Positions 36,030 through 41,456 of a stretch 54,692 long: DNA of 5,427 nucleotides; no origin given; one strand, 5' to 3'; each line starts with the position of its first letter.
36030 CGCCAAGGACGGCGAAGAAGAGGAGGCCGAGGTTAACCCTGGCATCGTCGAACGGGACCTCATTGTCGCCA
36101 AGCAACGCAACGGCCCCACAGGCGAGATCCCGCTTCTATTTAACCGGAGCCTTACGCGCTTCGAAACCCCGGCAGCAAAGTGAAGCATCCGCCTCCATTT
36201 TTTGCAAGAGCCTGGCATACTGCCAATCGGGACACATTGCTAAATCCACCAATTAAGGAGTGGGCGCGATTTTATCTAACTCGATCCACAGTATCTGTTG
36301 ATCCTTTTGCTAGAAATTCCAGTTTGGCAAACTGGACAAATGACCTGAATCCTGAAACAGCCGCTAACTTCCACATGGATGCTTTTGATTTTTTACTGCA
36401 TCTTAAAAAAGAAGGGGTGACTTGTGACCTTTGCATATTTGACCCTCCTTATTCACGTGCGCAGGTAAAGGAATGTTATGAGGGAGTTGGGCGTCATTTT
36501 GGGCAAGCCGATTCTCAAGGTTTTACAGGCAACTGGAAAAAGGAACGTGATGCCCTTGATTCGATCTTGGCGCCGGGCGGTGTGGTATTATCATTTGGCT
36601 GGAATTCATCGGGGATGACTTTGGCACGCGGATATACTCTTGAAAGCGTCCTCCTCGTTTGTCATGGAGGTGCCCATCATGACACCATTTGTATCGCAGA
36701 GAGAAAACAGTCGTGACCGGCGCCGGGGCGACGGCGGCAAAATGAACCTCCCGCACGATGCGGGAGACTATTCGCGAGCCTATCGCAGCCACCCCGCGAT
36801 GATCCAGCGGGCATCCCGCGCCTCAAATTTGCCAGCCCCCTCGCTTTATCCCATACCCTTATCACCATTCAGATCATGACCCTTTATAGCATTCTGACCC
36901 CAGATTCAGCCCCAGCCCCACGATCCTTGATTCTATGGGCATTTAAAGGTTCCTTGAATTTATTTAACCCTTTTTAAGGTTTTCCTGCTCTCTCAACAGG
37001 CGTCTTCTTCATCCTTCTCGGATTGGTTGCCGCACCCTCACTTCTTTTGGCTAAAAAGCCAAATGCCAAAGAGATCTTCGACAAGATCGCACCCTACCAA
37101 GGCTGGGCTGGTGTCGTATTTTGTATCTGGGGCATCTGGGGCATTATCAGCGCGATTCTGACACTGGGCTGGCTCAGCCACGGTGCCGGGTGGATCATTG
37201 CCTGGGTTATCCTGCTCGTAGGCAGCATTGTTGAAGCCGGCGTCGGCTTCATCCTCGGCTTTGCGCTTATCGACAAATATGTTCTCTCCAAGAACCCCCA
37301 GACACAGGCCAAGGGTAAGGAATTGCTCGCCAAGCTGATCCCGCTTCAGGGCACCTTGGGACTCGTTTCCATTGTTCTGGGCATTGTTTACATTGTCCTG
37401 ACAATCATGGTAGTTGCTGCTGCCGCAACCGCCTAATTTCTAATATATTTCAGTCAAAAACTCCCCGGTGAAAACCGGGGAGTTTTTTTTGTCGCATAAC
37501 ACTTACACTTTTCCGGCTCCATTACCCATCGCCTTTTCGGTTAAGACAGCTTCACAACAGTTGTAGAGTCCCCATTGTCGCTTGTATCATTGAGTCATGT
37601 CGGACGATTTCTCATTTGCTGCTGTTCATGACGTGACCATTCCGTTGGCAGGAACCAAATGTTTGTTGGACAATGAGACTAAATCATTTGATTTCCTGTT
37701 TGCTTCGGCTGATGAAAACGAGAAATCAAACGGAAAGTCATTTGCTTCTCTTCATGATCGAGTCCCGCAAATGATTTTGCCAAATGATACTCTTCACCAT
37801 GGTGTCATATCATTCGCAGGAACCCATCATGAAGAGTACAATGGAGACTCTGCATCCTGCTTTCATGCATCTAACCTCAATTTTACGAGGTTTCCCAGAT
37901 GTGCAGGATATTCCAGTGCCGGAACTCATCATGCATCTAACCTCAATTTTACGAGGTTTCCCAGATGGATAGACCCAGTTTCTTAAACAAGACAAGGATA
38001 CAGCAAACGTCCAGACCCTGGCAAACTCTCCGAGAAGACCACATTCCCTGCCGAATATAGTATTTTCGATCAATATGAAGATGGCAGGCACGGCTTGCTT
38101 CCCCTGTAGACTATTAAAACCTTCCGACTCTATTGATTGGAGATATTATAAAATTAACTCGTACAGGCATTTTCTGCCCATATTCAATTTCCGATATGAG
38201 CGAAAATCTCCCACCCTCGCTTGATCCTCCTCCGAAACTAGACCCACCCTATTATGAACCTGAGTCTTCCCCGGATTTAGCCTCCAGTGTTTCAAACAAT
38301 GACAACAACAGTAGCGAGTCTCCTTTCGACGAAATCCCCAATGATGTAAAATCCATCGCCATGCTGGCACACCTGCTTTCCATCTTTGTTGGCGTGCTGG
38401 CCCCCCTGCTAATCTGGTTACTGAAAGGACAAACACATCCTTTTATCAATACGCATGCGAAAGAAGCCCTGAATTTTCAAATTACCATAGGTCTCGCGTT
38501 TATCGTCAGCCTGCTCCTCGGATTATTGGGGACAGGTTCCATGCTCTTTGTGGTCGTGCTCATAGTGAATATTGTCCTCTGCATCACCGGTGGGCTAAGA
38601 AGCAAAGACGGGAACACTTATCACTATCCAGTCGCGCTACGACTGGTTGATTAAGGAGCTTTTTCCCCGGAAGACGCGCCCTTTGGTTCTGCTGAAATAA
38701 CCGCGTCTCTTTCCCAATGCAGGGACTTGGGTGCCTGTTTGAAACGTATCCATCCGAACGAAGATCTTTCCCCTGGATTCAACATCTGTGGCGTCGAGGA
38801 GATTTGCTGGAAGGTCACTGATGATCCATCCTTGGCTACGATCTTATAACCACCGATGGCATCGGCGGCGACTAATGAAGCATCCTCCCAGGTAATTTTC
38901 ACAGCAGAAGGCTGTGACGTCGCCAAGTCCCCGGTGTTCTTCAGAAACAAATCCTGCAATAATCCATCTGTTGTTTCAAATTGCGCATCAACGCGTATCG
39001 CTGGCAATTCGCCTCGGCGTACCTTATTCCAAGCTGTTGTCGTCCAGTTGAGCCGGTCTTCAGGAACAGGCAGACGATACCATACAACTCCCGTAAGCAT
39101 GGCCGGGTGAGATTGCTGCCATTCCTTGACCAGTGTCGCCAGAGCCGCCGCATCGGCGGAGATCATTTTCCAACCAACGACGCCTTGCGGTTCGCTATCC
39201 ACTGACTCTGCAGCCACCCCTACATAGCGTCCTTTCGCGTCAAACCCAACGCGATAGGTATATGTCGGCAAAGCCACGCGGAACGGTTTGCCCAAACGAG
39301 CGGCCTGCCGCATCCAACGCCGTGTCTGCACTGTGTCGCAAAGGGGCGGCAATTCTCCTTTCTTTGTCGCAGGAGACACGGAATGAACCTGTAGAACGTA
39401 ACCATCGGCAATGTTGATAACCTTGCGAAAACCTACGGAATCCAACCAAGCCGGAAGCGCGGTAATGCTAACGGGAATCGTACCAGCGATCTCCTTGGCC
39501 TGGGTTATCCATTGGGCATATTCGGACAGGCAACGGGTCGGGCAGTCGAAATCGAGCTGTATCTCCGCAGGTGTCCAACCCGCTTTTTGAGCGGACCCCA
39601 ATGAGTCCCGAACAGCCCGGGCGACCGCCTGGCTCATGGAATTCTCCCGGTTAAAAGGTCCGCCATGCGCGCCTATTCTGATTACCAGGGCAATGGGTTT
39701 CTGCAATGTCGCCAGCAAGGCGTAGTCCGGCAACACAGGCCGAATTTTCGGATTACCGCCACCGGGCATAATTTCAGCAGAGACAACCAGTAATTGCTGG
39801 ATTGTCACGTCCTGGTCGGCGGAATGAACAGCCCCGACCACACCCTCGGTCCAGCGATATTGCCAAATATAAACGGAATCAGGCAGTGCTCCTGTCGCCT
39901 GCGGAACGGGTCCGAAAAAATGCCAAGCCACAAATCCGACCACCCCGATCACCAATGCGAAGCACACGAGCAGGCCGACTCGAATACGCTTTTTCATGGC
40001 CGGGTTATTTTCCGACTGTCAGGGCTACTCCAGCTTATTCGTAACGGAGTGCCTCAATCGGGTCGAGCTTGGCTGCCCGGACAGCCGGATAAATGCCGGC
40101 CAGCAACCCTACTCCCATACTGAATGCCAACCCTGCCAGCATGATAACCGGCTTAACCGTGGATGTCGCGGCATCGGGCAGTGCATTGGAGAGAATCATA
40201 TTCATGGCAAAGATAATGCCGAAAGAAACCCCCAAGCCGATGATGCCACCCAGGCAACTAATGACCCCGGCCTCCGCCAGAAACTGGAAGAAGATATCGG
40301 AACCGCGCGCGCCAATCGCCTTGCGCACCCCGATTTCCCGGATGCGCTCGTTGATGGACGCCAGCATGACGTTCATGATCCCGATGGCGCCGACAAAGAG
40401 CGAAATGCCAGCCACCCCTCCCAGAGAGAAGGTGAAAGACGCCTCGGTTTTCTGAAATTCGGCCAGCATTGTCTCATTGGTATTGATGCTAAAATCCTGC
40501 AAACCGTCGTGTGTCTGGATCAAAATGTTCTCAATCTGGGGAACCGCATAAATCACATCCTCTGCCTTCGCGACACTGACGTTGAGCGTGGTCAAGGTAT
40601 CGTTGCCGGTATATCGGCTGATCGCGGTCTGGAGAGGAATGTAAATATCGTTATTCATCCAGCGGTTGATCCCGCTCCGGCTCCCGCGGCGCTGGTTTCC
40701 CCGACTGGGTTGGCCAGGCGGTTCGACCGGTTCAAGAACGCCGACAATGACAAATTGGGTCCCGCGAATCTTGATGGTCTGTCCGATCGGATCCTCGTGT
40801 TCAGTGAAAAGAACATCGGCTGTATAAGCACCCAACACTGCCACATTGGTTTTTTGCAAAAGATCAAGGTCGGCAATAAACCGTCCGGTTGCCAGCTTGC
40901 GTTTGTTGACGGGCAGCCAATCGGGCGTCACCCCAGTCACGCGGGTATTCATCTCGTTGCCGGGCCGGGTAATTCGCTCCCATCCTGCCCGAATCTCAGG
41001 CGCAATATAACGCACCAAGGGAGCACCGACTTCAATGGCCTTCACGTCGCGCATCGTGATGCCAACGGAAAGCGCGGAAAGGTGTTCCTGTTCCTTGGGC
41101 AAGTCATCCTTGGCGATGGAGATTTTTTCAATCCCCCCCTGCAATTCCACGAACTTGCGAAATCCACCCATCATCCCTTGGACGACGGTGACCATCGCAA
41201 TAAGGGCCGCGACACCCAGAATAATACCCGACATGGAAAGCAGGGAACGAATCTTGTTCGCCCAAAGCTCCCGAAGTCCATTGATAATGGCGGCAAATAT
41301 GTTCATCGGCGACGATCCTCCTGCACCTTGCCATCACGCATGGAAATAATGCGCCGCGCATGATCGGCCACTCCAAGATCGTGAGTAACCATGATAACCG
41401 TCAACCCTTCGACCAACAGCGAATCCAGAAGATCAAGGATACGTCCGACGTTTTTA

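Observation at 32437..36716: Early-operon block DUF5131 three-Cys protein + PP-loop PAPS-reductase-like enzyme (+ GemA-like, DnaB, small MTase): candidate uncharacterised DNA-modification or anti-restriction module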

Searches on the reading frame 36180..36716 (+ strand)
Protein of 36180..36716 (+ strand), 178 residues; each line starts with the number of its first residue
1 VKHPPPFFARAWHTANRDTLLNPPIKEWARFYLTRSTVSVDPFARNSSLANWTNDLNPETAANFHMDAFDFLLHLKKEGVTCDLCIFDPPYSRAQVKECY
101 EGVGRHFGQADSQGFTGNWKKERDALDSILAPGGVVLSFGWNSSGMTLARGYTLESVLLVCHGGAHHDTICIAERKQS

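Call 4: search_protein_families(library=pfam, proteins=[window:36180-36716:+], max_evalue=0.01)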
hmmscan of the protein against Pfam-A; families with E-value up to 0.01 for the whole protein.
window:36180-36716:+ (178 aa): 1 family
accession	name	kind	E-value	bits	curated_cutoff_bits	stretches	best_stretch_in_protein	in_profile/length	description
PF03602.21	Cons_hypoth95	-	0.0065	16.6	24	1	51-103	83-136/182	Conserved hypothetical protein 95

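Call 5: search_protein_families(library=ncbifam, proteins=[window:36180-36716:+], max_evalue=1)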
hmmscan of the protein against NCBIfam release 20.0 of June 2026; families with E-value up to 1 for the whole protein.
window:36180-36716:+ (178 aa): 5 families
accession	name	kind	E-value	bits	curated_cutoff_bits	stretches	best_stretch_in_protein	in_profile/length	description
TIGR00095.1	TIGR00095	equivalog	0.04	13.5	117.5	1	58-104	101-147/194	16S rRNA (guanine(966)-N(2))-methyltransferase RsmD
NF046099.1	RSP_2647_MTase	equivalog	0.05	12.4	600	1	62-91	270-299/391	RSP_2647 family RNA methyltransferase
NF053718.1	23SC1962Mtase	equivalog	0.19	10.4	575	1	65-91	264-290/383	23S rRNA (cytosine(1962)-C(5))-methyltransferase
NF033380.1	Rlm_2499C5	equivalog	0.2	10.4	650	1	37-113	246-321/391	23S rRNA (cytosine(2499)-C(5))-methyltransferase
NF011528.0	PRK14968.1-2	equivalog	0.23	10.9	171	1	38-93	66-119/205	putative methyltransferase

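Call 6: search_protein_families(library=phrogs, proteins=[window:36180-36716:+], max_evalue=0.01)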
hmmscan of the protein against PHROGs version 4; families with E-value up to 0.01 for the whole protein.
window:36180-36716:+ (178 aa): 3 families
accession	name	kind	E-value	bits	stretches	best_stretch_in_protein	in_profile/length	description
phrog_11619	-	other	3.8e-35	122.1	1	16-177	21-175/186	DNA methyltransferase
phrog_26699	-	other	0.00055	19.7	1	38-93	247-305/396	DNA methyltransferase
phrog_67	-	other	0.0015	18.7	1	53-142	116-198/743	DNA methyltransferase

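Call 7: search_protein_families(library=pfam, proteins=[window:36180-36716:+], max_evalue=10)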
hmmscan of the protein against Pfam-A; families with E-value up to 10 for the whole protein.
window:36180-36716:+ (178 aa): 2 families
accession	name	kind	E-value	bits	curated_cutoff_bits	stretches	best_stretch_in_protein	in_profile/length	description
PF03602.21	Cons_hypoth95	-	0.0065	16.6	24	1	51-103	83-136/182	Conserved hypothetical protein 95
PF19232.4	DUF5885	-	0.019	14.9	33.2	1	79-121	92-138/265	Family of unknown function (DUF5885)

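Call 34: search_protein_families(library=padloc, proteins=[window:36180-36716:+], max_evalue=1)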
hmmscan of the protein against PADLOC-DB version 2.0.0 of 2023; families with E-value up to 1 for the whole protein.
window:36180-36716:+ (178 aa): 2 families
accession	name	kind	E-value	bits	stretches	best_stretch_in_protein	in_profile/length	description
PDLC04134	mad2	-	0.022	11.6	1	64-144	344-400/492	mads_2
PDLC03371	MTase_II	-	0.023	12.2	1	60-92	10-40/260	Type II methyltransferase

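Call 89: search_dna_similar(query=window:36180-36716:+, collection=phages, mode=protein, max_rows=40, max_evalue=0.001)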
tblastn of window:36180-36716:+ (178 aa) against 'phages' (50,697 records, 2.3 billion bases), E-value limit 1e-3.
Records with a match: 26; places in all: 26; records where one place covers at least 80% of the query: 26.
Best place of each record, by identity: <60% 26.
By first word of the organism name: Erwinia 6; Staphylococcus 6; Yersinia 4; Bacteriophage 2; Croceibacter 2; Streptococcus 2; Serratia 2; Halorubrum 2.
By host as written in the record: - 6; Erwinia amylovora 3; Erwinia amylovora SNUABM_01 3; Croceibacter atlanticus HTCC2559 2; Serratia marcescens UCC2017 2; Staphylococcus pseudintermedius 2; Staphylococcus aureus ATCC 25923 2; Halorubrum sp. LR1-23 2; and 4 more.
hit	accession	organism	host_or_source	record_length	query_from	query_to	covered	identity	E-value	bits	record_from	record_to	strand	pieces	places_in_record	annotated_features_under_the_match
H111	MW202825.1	Bacteriophage sp.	Manatee Spring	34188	10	176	94%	43.9%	3e-33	129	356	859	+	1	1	adenine-specific DNA methylase (x2)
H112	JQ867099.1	Croceibacter phage P2559S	Croceibacter atlanticus HTCC2559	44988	10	176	94%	41.9%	2e-36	139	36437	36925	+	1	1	hypothetical protein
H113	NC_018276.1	Croceibacter phage P2559S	Croceibacter atlanticus HTCC2559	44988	10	176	94%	41.9%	2e-36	139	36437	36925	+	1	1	DNA methyltransferase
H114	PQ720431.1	Streptococcus phage Bonnie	Streptococcus suis 21171_DNR38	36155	10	177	94%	40.5%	1e-31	125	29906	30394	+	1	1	DNA methyltransferase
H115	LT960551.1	Yersinia phage fHe-Yen9-04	-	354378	8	177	96%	39.1%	3e-33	129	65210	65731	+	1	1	g122: hypothetical protein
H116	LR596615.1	Yersinia phage fHe-Yen9-04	-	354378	8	177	96%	39.1%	3e-33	129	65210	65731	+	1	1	g122: hypothetical protein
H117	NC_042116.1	Yersinia phage fHe-Yen9-04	-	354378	8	177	96%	39.1%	3e-33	129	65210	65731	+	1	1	g122: DNA methyltransferase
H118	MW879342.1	Erwinia phage pEa_SNUABM_19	Erwinia amylovora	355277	8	177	96%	39.1%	4e-31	123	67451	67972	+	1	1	hypothetical protein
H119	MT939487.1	Erwinia phage pEa_SNUABM_47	Erwinia amylovora SNUABM_01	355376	8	177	96%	39.1%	4e-31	123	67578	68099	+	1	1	putative adenine-specific DNA methylase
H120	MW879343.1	Erwinia phage pEa_SNUABM_44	Erwinia amylovora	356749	8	177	96%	39.1%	4e-31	123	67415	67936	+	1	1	hypothetical protein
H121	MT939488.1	Erwinia phage pEa_SNUABM_50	Erwinia amylovora SNUABM_01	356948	8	177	96%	39.1%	4e-31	123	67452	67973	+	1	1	putative adenine-specific DNA methylase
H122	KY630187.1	Serratia phage BF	Serratia marcescens UCC2017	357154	8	177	96%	39.1%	4e-31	123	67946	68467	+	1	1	adenine-specific DNA methylase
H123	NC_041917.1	Serratia phage BF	Serratia marcescens UCC2017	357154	8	177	96%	39.1%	4e-31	123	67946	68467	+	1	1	DNA methyltransferase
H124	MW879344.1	Erwinia phage pEa_SNUABM_49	Erwinia amylovora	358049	8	177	96%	39.1%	4e-31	123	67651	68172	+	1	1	hypothetical protein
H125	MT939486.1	Erwinia phage pEa_SNUABM_12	Erwinia amylovora SNUABM_01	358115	8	177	96%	39.1%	4e-31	123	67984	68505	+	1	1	hypothetical protein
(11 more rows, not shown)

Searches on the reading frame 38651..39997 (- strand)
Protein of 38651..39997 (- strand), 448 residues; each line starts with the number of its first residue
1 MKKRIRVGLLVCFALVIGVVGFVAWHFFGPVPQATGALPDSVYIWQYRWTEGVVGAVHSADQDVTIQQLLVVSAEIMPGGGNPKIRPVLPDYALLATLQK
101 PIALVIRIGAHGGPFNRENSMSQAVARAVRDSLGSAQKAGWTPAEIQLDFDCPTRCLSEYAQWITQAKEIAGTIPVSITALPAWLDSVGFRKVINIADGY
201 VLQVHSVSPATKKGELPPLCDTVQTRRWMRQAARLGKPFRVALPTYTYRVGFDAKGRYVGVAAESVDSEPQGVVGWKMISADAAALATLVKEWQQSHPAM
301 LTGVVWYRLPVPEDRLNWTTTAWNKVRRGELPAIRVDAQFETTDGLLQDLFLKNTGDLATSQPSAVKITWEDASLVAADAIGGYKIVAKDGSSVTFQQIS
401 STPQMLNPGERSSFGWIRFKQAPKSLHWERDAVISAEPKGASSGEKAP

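Call 96: search_protein_families(library=pfam, proteins=[window:38651-39997:-], max_evalue=0.00001)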
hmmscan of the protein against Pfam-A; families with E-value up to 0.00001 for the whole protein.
window:38651-39997:- (448 aa): 1 family
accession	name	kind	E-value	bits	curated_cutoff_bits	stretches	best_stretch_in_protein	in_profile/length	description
PF11340.13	DUF3142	-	3.3e-33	115.9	30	1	101-311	4-201/202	Protein of unknown function (DUF3142)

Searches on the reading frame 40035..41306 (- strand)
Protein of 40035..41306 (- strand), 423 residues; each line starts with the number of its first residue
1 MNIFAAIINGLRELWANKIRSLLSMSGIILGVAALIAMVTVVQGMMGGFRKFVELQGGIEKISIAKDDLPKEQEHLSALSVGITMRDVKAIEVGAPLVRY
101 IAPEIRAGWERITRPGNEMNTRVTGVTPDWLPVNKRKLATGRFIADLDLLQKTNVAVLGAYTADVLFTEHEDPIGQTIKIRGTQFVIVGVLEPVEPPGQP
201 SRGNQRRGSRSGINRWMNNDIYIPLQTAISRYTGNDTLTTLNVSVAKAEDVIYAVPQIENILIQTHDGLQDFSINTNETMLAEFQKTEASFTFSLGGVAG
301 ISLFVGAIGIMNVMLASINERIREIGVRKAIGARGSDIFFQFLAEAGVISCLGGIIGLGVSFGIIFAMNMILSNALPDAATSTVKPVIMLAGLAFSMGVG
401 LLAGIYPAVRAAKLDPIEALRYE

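Call 96: search_protein_families(library=pfam, proteins=[window:40035-41306:-], max_evalue=0.00001)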
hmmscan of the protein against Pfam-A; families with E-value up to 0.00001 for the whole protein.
window:40035-41306:- (423 aa): 2 families
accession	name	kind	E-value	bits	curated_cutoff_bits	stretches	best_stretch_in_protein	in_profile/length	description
PF12704.14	MacB_PCD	-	1.3e-36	127.3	27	1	21-260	1-206/207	MacB-like periplasmic core domain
PF02687.27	FtsX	-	2.9e-20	73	25.5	1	298-416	3-120/120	FtsX-like permease C-terminal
